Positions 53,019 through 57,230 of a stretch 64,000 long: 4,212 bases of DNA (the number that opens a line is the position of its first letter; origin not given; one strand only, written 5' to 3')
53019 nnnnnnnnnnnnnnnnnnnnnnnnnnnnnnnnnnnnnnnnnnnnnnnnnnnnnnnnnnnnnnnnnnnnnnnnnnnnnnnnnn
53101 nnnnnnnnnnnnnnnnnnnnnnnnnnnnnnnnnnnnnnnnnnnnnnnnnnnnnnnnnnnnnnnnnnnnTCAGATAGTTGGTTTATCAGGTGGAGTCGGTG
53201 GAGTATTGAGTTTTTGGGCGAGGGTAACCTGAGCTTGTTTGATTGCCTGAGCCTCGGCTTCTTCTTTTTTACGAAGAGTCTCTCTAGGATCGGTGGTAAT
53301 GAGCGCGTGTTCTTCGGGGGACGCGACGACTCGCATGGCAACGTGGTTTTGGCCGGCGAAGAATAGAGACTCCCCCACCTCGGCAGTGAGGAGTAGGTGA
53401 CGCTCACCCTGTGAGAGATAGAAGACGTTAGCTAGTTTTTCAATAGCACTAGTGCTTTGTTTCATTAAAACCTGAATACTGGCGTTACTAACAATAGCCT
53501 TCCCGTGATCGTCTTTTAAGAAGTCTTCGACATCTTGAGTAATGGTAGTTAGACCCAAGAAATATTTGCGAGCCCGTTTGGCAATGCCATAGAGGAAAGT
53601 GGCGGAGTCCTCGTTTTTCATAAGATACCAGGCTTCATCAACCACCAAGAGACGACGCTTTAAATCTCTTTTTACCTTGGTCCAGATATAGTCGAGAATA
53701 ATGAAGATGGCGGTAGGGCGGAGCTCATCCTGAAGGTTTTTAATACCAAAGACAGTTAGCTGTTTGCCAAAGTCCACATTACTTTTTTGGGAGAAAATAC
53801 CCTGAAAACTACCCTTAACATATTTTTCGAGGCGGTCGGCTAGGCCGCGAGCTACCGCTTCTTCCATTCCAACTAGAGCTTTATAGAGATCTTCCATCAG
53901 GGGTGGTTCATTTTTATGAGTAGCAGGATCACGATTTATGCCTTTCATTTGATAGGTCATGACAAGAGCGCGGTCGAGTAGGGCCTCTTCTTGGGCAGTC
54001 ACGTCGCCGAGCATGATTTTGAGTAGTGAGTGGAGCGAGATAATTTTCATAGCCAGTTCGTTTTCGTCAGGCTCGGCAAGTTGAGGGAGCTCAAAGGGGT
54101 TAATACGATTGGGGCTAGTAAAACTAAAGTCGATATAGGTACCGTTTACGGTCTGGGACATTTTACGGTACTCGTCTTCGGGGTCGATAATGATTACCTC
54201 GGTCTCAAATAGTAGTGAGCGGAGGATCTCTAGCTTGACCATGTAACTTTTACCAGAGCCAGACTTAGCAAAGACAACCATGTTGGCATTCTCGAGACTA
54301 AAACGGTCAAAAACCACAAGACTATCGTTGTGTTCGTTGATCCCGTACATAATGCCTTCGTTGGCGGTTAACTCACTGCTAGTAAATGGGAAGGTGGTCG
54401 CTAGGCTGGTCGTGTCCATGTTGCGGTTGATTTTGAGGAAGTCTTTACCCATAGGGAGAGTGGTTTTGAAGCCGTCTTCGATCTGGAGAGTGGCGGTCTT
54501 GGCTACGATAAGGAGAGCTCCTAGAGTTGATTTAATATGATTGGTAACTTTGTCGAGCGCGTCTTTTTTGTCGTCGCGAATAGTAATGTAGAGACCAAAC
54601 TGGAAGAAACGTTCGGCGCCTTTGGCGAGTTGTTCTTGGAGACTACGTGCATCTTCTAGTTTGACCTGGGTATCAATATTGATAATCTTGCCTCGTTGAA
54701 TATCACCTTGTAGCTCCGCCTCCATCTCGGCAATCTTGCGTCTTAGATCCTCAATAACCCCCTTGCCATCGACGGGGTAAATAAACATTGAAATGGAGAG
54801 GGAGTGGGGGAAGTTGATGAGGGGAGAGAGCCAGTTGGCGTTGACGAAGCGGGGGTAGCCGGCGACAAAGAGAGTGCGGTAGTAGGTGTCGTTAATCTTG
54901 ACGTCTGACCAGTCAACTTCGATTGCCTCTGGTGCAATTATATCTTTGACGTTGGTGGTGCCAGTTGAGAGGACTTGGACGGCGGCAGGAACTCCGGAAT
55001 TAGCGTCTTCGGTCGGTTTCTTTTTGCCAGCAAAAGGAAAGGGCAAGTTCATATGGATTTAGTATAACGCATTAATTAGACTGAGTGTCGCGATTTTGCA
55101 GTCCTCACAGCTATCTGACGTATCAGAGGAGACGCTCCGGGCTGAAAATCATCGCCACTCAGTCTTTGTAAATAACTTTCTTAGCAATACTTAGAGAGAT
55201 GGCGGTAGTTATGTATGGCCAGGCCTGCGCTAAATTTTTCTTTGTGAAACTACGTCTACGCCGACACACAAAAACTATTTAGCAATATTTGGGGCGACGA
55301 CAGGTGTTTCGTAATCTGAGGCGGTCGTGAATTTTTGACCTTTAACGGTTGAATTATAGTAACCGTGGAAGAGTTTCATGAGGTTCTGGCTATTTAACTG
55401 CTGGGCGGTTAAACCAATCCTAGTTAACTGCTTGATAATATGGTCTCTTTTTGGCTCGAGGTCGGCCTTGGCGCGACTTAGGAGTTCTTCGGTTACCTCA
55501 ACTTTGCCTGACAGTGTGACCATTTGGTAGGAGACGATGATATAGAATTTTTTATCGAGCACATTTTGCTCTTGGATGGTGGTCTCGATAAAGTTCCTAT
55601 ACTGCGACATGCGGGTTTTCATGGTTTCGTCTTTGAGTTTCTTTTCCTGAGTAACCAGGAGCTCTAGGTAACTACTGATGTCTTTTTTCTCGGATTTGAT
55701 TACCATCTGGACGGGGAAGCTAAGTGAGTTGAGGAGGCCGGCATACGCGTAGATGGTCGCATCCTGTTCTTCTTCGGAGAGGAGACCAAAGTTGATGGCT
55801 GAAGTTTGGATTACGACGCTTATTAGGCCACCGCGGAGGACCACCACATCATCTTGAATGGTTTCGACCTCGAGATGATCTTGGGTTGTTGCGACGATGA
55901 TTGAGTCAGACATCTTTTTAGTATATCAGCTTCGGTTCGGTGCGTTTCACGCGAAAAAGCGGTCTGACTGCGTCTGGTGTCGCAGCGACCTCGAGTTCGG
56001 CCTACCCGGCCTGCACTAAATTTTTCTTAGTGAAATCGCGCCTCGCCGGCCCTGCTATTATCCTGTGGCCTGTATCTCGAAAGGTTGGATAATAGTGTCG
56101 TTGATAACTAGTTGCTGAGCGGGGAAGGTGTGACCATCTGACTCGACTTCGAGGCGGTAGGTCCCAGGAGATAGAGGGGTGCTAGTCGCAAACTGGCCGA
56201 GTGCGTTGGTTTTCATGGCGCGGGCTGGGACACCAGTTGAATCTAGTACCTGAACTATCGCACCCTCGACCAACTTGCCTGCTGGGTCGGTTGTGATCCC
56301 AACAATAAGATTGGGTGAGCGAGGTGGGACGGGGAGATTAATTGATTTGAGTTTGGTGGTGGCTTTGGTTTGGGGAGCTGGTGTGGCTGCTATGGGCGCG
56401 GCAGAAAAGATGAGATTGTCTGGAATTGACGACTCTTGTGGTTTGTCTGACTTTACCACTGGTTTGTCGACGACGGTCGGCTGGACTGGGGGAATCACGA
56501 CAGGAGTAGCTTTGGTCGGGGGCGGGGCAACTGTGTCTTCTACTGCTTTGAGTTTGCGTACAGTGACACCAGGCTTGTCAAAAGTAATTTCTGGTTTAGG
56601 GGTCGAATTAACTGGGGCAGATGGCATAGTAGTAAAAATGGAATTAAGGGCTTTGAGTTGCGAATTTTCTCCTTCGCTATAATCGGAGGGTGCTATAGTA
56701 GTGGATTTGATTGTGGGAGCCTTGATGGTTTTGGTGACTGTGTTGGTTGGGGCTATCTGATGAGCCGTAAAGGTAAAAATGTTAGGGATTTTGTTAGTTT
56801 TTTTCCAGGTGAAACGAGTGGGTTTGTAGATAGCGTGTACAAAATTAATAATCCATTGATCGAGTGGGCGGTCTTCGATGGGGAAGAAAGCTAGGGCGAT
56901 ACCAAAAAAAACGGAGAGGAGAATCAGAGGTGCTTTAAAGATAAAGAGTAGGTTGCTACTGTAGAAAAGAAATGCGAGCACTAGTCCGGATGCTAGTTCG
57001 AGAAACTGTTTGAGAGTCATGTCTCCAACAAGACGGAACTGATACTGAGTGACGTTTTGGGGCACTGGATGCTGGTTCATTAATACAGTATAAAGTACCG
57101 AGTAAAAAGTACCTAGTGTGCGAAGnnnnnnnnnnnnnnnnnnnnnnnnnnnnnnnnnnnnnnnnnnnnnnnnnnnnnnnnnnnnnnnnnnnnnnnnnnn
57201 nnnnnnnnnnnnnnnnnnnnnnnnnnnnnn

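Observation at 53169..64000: Gram-positive-style type IV secretion-like cluster with unusual fusion proteins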

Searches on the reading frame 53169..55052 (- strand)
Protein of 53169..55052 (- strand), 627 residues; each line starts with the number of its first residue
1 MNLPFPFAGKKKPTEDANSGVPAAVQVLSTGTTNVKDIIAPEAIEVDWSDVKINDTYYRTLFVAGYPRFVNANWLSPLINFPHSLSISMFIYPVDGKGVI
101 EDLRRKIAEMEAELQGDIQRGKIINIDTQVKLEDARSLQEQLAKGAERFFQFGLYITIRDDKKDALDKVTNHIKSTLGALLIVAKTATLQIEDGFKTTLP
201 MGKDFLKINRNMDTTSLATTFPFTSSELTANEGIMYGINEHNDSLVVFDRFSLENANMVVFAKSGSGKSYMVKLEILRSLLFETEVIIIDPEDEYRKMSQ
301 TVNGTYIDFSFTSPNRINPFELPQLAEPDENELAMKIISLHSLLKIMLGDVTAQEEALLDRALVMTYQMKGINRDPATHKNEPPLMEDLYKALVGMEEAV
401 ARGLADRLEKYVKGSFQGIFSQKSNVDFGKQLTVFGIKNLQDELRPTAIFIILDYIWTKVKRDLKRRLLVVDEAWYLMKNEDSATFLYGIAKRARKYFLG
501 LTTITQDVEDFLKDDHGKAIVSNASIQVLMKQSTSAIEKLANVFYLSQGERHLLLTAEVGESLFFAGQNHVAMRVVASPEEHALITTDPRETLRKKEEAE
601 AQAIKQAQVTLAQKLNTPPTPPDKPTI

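Call 5: search_protein_families(library=pfam, proteins=[window:53169-55052:-], max_evalue=0.1)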
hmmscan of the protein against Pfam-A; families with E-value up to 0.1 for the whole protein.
window:53169-55052:- (627 aa): 5 families
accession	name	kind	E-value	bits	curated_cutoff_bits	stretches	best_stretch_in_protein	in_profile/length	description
PF19044.6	P-loop_TraG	-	2.4e-28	99.4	25.8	1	252-605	26-403/413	TraG P-loop domain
PF12846.13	AAA_10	-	1.3e-13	51.2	27.5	1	255-520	21-295/362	AAA-like domain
PF01935.23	DUF87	-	1.4e-08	35.5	23.2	1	258-328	26-103/220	Helicase HerA, central domain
PF03135.19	CagE_TrbE_VirB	-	0.00015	22.2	21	1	119-200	113-196/204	CagE, TrbE, VirB family, component of type IV transporter system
PF00270.35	DEAD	-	0.014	15.6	26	0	253-293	12-55/167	DEAD/DEAH box helicase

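Call 6: search_protein_families(library=ncbifam, proteins=[window:53169-55052:-], max_evalue=0.1)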
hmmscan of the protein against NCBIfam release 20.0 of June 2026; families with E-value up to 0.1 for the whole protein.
window:53169-55052:- (627 aa): 14 families
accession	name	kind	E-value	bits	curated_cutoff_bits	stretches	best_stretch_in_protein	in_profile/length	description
NF045971.1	conju_CD1110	equivalog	5.3e-120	401.9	325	1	28-572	180-733/752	VirB4-like conjugal transfer ATPase, CD1110 family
NF045975.1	VirB4_plasma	equivalog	2.8e-80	270.2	590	1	33-582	293-890/894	Mbov_0397 family ICE element conjugal transfer ATPase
TIGR02746.1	TraC-F-type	equivalog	2.1e-52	178.1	567.05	1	95-597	265-781/800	type IV secretion system protein TraC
TIGR00929.1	VirB4_CagE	subfamily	4.7e-33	114.4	643.1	1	55-564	239-734/792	VirB4 family type IV secretion/conjugal transfer ATPase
NF010278.0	PRK13721.1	subfamily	1.6e-17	62.7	1177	1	251-541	475-770/874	type IV secretion system protein TraC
TIGR03783.1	Bac_Flav_CT_G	subfamily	4.2e-16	58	261.55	1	253-557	436-760/829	TraG family conjugative transposon ATPase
NF041017.1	DNA_import_CedB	equivalog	3.9e-14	52.2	700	1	131-530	153-536/590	DNA import protein CedB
NF010473.0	PRK13898.1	equivalog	1.6e-12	46.3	1050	1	145-569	332-746/801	type IV secretion system ATPase VirB4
TIGR03744.1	traC_PFL_4706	equivalog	1.8e-06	26.1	520.6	1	466-605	733-875/892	conjugative transfer ATPase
NF010447.0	PRK13873.1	equivalog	3.9e-06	25.1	1020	1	124-545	304-716/815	conjugal transfer protein TrbE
NF042935.1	SCO6880_fam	subfamily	2.1e-05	23.7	60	1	41-202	313-476/477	SCO6880 family protein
NF053655.1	CedD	equivalog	0.00076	18.3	600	0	454-507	409-459/527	DNA-translocating ATPase CedD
TIGR02914.1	EpsI_fam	equivalog_domain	0.035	13.6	42.8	1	91-144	108-164/174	exosortase C-terminal domain/associated protein EpsI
NF038214.1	IS21_help_AAA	equivalog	0.04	13.6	200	0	462-493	148-180/232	IS21-like element helper ATPase IstB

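Call 23: search_solved_structures(query=window:53169-55052:-, max_evalue=0.001)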
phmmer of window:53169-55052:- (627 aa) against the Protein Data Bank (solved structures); distinct sequences matched with E-value up to 0.001: 4.
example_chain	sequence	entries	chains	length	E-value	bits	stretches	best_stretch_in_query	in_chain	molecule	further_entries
4ag5_A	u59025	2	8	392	5.2e-44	153.8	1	229-586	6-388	TYPE IV SECRETORY PATHWAY VIRB4 COMPONENTS-LIKE PROTEIN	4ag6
7o41_A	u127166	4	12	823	7.5e-05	24.5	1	257-554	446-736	TrwK protein | Type IV secretion system protein virB4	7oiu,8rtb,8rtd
7o43_A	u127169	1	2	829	7.6e-05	24.5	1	257-554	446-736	TrwK protein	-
7o42_A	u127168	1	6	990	0.00011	24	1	257-554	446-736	TrwK protein,Protein hcp1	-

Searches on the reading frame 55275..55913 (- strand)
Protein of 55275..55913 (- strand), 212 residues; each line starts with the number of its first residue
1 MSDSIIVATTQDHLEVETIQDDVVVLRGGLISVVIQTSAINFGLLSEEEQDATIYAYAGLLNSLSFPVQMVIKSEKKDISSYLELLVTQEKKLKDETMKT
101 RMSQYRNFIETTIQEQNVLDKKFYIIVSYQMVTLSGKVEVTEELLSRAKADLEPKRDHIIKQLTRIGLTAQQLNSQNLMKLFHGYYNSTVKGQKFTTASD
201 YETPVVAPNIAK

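Call 5: search_protein_families(library=pfam, proteins=[window:55275-55913:-], max_evalue=0.1)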
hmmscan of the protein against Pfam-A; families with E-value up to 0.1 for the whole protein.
window:55275-55913:- (212 aa): 3 families
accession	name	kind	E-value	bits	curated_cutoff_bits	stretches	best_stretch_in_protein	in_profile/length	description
PF11130.14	TraC_F_IV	-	0.023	14.2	28.1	1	78-190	67-174/375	TraC protein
PF15884.10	QIL1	-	0.026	15.5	26.6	1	139-191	11-61/77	MICOS complex subunit MIC13, QIL1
PF06168.16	DUF981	-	0.086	13.3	29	0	23-85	102-162/186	Protein of unknown function (DUF981)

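Call 6: search_protein_families(library=ncbifam, proteins=[window:55275-55913:-], max_evalue=0.1)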
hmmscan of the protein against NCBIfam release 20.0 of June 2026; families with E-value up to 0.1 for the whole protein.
window:55275-55913:- (212 aa): 4 families
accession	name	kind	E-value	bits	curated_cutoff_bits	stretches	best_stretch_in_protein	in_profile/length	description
NF045975.1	VirB4_plasma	equivalog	1.7e-09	36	590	1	30-195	128-284/894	Mbov_0397 family ICE element conjugal transfer ATPase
NF045971.1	conju_CD1110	equivalog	2.2e-08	32.8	325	1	12-190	3-171/752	VirB4-like conjugal transfer ATPase, CD1110 family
NF041427.1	TrsD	subfamily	5.7e-06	26.3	200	1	9-187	14-200/201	TrsD/TraD family conjugative transfer protein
TIGR02744.1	TrbI_Ftype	equivalog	0.025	14.7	83.65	1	70-146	34-105/112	type-F conjugative transfer system protein TrbI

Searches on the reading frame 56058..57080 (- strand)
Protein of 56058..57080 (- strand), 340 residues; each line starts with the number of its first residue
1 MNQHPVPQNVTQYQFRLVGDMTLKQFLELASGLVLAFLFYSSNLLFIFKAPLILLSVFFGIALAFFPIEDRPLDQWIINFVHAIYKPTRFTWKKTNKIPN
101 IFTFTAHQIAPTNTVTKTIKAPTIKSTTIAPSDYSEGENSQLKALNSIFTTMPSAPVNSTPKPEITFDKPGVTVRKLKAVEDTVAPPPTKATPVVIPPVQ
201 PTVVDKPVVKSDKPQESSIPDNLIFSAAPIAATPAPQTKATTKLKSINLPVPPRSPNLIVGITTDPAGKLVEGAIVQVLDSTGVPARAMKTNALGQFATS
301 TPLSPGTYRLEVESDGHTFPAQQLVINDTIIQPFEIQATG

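Call 5: search_protein_families(library=pfam, proteins=[window:56058-57080:-], max_evalue=0.1)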
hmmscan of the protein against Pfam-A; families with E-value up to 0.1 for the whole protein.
window:56058-57080:- (340 aa): 3 families
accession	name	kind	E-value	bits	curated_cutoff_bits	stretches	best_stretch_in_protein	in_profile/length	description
PF13620.12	CarboxypepD_reg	-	1.5e-07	32.1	32.3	1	259-318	2-60/82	Carboxypeptidase regulatory-like domain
PF12666.12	PrgI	-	1e-06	29.6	27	1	5-88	1-87/91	PrgI family protein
PF17210.9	SdrD_B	-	0.049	14.3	29.7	1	265-320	18-73/112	SdrD B-like domain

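Call 6: search_protein_families(library=ncbifam, proteins=[window:56058-57080:-], max_evalue=0.1)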
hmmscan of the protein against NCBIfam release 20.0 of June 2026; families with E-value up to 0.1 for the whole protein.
window:56058-57080:- (340 aa): 1 family
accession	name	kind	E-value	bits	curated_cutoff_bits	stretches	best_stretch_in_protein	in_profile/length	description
NF058648.1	ECF_sub_HI1622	equivalog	0.003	17.5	100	1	268-318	36-87/180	NikL family nickel/cobalt ECF transporter subunit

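Call 42: search_solved_structures(query=window:56058-57080:-, max_evalue=1)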
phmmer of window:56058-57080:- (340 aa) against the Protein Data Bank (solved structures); distinct sequences matched with E-value up to 1: 1.
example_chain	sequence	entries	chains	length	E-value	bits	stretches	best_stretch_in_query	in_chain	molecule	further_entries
8k3h_A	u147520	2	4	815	0.51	12.8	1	228-282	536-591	PseP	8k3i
